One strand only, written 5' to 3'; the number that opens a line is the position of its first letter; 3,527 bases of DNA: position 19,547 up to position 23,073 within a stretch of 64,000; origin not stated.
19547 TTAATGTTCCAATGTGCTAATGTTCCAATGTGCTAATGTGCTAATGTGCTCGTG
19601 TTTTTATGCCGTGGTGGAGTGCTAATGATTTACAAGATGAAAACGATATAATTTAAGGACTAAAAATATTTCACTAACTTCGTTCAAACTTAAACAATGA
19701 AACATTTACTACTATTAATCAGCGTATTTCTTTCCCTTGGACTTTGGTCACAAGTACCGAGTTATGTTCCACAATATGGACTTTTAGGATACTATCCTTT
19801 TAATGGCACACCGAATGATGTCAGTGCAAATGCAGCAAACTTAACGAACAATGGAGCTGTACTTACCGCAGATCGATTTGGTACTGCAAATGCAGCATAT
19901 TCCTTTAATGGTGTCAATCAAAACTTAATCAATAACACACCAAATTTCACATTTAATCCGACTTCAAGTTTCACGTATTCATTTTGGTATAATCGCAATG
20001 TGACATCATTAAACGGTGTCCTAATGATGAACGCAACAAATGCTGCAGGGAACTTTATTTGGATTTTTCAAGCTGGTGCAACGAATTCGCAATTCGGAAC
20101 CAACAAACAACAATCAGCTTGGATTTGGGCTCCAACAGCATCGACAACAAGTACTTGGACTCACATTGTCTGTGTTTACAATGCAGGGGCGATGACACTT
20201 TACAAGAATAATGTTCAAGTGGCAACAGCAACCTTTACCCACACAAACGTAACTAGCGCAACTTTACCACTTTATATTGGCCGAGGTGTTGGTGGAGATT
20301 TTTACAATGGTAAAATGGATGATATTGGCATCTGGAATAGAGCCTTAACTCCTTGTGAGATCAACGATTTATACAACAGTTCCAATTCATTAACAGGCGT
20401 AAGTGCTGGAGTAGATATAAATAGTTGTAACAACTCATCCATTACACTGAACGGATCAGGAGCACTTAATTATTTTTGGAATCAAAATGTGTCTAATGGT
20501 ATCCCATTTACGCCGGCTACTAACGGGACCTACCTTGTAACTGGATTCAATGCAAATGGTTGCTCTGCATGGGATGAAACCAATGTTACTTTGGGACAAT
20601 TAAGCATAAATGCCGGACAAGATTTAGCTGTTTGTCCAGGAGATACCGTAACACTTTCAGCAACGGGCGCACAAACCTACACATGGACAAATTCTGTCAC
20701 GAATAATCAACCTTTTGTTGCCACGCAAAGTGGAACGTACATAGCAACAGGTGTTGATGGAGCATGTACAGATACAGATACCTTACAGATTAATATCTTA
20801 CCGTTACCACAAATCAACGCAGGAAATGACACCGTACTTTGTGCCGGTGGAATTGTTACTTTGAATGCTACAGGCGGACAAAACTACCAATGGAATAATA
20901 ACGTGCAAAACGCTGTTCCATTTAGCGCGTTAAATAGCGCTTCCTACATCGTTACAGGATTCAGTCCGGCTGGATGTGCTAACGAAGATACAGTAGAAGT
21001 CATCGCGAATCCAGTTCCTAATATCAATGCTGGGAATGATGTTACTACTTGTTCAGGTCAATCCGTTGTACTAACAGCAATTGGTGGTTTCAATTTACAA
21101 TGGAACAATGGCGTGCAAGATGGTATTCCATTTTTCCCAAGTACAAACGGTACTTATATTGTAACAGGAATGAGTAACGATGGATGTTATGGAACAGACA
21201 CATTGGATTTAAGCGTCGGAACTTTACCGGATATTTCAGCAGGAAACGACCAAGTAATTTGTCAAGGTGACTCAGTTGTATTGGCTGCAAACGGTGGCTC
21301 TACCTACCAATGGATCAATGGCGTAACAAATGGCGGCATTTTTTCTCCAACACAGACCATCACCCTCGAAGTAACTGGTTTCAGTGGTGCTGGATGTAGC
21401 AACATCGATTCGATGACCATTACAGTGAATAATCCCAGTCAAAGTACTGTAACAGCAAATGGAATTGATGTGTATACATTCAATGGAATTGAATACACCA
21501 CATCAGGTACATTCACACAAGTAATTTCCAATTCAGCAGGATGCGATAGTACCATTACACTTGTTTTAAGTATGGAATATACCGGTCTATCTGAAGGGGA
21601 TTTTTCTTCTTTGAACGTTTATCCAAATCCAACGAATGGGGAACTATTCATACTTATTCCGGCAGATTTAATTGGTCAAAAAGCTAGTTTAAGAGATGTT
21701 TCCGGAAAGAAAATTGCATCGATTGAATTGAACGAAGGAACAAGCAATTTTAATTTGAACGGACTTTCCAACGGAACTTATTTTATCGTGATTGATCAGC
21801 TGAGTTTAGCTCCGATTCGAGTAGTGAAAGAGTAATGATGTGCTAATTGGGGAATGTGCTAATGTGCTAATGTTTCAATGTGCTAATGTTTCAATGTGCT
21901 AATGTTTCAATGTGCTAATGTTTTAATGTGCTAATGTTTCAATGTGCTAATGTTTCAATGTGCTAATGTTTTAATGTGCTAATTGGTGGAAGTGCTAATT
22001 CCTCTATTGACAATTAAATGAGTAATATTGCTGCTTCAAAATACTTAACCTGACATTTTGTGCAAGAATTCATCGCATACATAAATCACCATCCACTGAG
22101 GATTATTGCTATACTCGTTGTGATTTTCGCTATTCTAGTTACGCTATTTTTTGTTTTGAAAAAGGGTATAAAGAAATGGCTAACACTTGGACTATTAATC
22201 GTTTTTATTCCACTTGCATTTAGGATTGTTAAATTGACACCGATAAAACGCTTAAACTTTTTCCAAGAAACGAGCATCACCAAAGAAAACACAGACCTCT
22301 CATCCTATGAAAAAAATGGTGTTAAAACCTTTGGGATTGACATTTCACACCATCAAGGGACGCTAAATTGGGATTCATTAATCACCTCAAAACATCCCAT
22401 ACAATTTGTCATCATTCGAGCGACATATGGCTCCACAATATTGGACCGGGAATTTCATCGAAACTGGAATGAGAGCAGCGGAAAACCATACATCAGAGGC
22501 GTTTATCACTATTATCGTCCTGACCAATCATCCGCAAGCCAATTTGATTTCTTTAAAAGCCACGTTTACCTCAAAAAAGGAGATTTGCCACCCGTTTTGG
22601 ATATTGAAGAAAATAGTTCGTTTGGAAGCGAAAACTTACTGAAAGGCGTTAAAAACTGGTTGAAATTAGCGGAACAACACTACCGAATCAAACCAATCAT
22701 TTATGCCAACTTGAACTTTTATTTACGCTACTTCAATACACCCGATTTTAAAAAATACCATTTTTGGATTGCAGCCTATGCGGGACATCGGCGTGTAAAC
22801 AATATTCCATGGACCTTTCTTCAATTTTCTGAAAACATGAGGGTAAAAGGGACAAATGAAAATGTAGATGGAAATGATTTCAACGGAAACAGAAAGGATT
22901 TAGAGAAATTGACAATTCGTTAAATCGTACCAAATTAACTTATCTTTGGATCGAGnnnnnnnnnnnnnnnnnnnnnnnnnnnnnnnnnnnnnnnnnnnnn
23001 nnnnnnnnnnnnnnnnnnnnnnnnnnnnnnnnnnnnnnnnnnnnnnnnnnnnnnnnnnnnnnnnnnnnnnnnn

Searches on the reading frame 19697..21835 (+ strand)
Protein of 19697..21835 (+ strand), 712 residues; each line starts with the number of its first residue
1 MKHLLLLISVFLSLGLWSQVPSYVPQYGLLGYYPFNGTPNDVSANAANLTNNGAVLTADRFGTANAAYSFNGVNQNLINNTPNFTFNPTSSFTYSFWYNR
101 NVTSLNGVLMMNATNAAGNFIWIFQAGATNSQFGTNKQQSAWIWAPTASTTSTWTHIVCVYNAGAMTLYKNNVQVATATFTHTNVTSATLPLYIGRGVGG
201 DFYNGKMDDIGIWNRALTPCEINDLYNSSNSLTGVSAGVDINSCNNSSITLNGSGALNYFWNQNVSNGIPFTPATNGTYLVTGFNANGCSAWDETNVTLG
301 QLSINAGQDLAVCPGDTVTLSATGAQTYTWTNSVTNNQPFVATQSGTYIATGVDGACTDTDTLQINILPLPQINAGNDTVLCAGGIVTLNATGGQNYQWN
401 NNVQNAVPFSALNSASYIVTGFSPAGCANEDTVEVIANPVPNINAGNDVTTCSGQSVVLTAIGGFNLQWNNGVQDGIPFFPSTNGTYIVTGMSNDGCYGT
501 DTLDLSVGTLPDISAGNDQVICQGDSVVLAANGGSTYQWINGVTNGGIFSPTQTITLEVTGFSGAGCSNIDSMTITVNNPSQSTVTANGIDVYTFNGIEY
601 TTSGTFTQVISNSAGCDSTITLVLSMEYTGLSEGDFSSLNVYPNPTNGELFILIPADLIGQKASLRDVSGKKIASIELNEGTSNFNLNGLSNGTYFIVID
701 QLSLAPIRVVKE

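Call 68: search_protein_families(library=pfam, proteins=[window:19697-21835:+], max_evalue=0.001)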
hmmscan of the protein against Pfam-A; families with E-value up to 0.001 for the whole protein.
window:19697-21835:+ (712 aa): 2 families
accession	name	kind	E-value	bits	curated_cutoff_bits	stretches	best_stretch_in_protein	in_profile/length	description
PF13385.13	Laminin_G_3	-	9.3e-25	88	27.6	1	81-223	9-151/151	Concanavalin A-like lectin/glucanases superfamily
PF18962.6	Por_Secre_tail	-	3.4e-08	34.1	27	1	641-701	1-64/75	Secretion system C-terminal sorting domain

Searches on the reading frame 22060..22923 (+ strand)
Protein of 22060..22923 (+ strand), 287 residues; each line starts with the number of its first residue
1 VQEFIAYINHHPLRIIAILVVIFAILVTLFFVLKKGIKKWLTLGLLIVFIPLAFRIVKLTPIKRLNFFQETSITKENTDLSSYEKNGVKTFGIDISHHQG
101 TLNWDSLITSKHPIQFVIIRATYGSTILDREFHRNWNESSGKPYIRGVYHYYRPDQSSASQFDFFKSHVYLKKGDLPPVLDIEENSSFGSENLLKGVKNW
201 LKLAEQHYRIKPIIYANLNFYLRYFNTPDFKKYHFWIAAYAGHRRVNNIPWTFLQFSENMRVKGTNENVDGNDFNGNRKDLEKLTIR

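Call 68: search_protein_families(library=pfam, proteins=[window:22060-22923:+], max_evalue=0.001)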
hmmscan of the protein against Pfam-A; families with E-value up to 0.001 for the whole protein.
window:22060-22923:+ (287 aa): 1 family
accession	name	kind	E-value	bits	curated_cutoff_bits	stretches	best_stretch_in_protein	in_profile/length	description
PF01183.26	Glyco_hydro_25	-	1.1e-36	127.2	27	1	93-264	1-179/180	Glycosyl hydrolases family 25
